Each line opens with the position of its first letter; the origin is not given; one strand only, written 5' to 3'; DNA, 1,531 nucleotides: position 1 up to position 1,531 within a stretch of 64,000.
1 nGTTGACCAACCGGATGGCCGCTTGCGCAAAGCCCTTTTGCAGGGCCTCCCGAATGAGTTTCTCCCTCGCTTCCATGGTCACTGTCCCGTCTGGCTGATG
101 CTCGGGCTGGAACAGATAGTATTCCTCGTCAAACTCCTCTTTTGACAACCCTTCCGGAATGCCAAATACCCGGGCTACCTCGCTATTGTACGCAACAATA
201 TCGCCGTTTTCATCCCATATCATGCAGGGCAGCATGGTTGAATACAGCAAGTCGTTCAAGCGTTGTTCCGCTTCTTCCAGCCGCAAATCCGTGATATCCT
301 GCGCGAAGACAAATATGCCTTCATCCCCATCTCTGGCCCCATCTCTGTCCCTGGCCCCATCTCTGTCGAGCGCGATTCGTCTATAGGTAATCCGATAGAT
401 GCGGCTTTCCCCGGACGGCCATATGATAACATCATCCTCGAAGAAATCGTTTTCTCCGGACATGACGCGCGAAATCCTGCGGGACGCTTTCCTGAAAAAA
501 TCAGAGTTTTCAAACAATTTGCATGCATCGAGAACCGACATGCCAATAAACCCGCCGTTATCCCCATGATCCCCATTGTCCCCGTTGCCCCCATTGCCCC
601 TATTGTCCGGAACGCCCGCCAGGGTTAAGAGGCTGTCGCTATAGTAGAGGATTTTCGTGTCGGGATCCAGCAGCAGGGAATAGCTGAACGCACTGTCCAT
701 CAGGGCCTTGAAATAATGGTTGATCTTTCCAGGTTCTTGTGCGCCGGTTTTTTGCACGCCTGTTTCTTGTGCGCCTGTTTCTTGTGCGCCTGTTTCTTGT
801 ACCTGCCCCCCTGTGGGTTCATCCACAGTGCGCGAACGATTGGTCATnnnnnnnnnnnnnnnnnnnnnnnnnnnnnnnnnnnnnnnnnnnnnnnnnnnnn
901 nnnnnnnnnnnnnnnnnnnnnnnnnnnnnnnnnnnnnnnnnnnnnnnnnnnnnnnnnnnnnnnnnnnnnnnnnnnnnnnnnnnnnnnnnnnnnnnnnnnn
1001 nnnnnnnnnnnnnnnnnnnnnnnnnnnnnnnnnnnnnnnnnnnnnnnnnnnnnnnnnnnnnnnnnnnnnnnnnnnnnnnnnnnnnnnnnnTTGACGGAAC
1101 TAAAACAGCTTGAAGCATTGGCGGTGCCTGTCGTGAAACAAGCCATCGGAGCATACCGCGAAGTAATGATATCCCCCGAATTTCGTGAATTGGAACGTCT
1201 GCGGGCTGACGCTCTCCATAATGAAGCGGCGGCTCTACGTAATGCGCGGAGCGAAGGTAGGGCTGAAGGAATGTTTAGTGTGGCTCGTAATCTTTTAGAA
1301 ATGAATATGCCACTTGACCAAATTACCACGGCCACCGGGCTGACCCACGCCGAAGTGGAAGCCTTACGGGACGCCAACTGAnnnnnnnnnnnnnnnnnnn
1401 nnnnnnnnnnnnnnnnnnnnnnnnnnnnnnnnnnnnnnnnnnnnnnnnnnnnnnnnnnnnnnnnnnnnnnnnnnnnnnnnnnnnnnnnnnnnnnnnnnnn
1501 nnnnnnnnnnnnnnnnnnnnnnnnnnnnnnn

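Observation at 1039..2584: Two orphan Rpn/YhgA C-terminal fragments form 310-bp direct repeats around an AT-rich cargo gene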

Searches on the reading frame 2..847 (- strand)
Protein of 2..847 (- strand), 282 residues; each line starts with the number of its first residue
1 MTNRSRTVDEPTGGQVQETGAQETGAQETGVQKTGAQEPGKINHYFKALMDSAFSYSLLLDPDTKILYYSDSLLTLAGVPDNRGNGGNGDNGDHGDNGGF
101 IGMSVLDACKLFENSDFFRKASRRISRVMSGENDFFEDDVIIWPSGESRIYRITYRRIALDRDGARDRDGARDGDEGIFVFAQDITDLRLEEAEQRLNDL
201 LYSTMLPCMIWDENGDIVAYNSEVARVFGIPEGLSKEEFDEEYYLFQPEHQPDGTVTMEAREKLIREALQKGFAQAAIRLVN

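Call 51: search_protein_families(library=pfam, proteins=[window:2-847:-], max_evalue=0.001)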
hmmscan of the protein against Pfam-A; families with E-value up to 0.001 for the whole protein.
window:2-847:- (282 aa): 3 families
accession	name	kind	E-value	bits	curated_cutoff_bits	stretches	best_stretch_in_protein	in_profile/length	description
PF00989.32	PAS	-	5.2e-06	26.9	22.6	0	201-249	7-52/113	PAS fold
PF08448.16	PAS_4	-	7.6e-06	26.6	23.1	0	205-234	5-34/110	PAS fold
PF13426.13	PAS_9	-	0.00073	20.2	27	0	58-186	5-102/103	PAS domain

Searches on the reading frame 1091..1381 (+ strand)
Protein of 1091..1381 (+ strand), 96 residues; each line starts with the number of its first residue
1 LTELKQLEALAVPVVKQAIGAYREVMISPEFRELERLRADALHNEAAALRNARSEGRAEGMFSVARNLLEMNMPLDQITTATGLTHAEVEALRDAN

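Call 4: search_protein_families(library=pfam, proteins=[window:1091-1381:+], max_evalue=1)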
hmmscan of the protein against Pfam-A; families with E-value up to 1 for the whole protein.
window:1091-1381:+ (96 aa): 1 family
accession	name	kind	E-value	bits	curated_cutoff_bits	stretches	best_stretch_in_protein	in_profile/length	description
PF10975.14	DUF2802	-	0.002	18.7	33.5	1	46-90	17-61/68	Protein of unknown function (DUF2802)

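Call 5: search_protein_families(library=ncbifam, proteins=[window:1091-1381:+], max_evalue=1)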
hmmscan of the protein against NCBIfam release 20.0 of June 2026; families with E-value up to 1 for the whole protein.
window:1091-1381:+ (96 aa): 1 family
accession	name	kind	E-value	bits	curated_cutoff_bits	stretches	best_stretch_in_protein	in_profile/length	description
TIGR01784.1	T_den_put_tspse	subfamily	7.1e-09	35.9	52.1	1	7-91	184-272/273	Rpn family recombination-promoting nuclease/putative transposase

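Call 15: search_protein_families(library=padloc, proteins=[window:1091-1381:+], max_evalue=1)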
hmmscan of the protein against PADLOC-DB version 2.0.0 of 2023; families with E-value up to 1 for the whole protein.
window:1091-1381:+ (96 aa): 0 families

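Call 16: search_protein_families(library=phrogs, proteins=[window:1091-1381:+], max_evalue=1)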
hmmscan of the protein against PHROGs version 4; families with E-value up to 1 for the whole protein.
window:1091-1381:+ (96 aa): 6 families
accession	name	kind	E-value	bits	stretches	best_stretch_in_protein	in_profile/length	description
phrog_3300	-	integration and excision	9.1e-09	36.2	1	31-93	251-311/313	transposase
phrog_5416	-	unknown function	0.0019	19.2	1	51-88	22-59/66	-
phrog_10951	-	unknown function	0.07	14.1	1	14-86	19-91/156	-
phrog_12274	-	unknown function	0.07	14.1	1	29-89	74-132/138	-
phrog_2159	-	DNA, RNA and nucleotide metabolism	0.076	13.4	1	52-94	160-202/365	ParB-like partition protein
phrog_686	-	DNA, RNA and nucleotide metabolism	0.15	13.4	1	29-95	8-71/76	HTH DNA binding protein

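Call 79: predict_structure(alignment_id=A4)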
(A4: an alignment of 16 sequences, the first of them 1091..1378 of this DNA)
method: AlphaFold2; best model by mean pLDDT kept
length: 96 residues; sequences in the alignment: 16
mean_pLDDT: 86.4   pTM: 0.46
mean pLDDT of the five models: 86.4, 83.0, 81.8, 80.7, 77.4
residues with pLDDT >= 90: 38; 70-90: 54; 50-70: 4; < 50: 0
segments of 3 or more residues with pLDDT < 50: none
pLDDT, mean of each block of 10 residues (from residue 1): 72 82 90 94 91 80 90 92 89 83
secondary structure, 60 per line:
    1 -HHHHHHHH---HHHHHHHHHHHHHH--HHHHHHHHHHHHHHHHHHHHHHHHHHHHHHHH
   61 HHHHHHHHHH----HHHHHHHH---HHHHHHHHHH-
elements in order: H2-9 H13-26 H29-70 H75-82 H86-95

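Call 81: fold_search(model_id=the predicted structure, library=pdb)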
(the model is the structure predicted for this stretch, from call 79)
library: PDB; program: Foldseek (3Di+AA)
matches with E <= 10: 272; with E <= 0.001: 0
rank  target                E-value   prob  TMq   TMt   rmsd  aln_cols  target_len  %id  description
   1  2r0q_C                1.8e-01  0.84  0.40  0.20  10.2       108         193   14  Crystal structure of a serine recombinase- DNA regulatory complex (released 2008-04-01)
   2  2x48_A                4.1e-01  0.98  0.34  0.58   1.1        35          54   28  ORF 55 from Sulfolobus islandicus rudivirus 1 (released 2010-07-21)
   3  6f9k                  6.5e-01  0.57  0.38  0.35  11.7        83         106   22  Tryptophan Repressor TrpR from E.coli with 5-methyl-L-tryptophan as ligand (released 2019-01-30)
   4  6f7f_A                7.5e-01  0.51  0.38  0.36  11.1        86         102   16  Tryptophan Repressor TrpR from E.coli with 3-Indolepropionic acid (released 2019-03-27)
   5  2gm4_B                8.0e-01  0.47  0.32  0.18  10.2        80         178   14  An activated, tetrameric gamma-delta resolvase: Hin chimaera bound to cleaved DNA (released 2006-06-27)
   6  6fal_A                8.6e-01  0.41  0.39  0.39  15.3        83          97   17  Tryptophan Repressor TrpR from E.coli with 3-Indolepropionic acid as ligand (released 2019-01-30)
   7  2gm4_A                9.8e-01  0.44  0.34  0.19  10.0        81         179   14  An activated, tetrameric gamma-delta resolvase: Hin chimaera bound to cleaved DNA (released 2006-06-27)
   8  3g1c                  9.8e-01  0.28  0.31  0.31  18.1        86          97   17  The crystal structure of a TrpR like protein from Eubacterium eligens ATCC 27750 (released 2009-02-17)
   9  2r0q_D                1.1e+00  0.96  0.36  0.19   0.7        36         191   17  Crystal structure of a serine recombinase- DNA regulatory complex (released 2008-04-01)
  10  1zt9_A                1.1e+00  0.41  0.38  0.36  10.8        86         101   16  E. coli trp repressor, tetragonal crystal form (released 2006-05-09)
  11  8b4h_A                1.4e+00  0.87  0.33  0.09   0.9        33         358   21  IstA transposase cleaved donor complex (released 2023-05-03)
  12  7bhy_A                1.4e+00  0.38  0.30  0.45   3.2        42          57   24  DNA-binding domain of DeoR in complex with the DNA operator (released 2021-11-10)
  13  7th0                  1.5e+00  0.91  0.40  0.82   0.8        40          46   32  Escherichia coli RpnA-S (released 2023-03-29)
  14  1trr_A                1.6e+00  0.35  0.38  0.36  11.4        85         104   16  TANDEM BINDING IN CRYSTALS OF A TRP REPRESSOR/OPERATOR HALF-SITE COMPLEX (released 1993-10-21)
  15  3dp7_A                1.7e+00  0.20  0.24  0.07   8.9        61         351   26  CRYSTAL STRUCTURE OF SAM-dependent methyltransferase from Bacteroides vulgatus ATCC 8482 (released 2008-07-29)
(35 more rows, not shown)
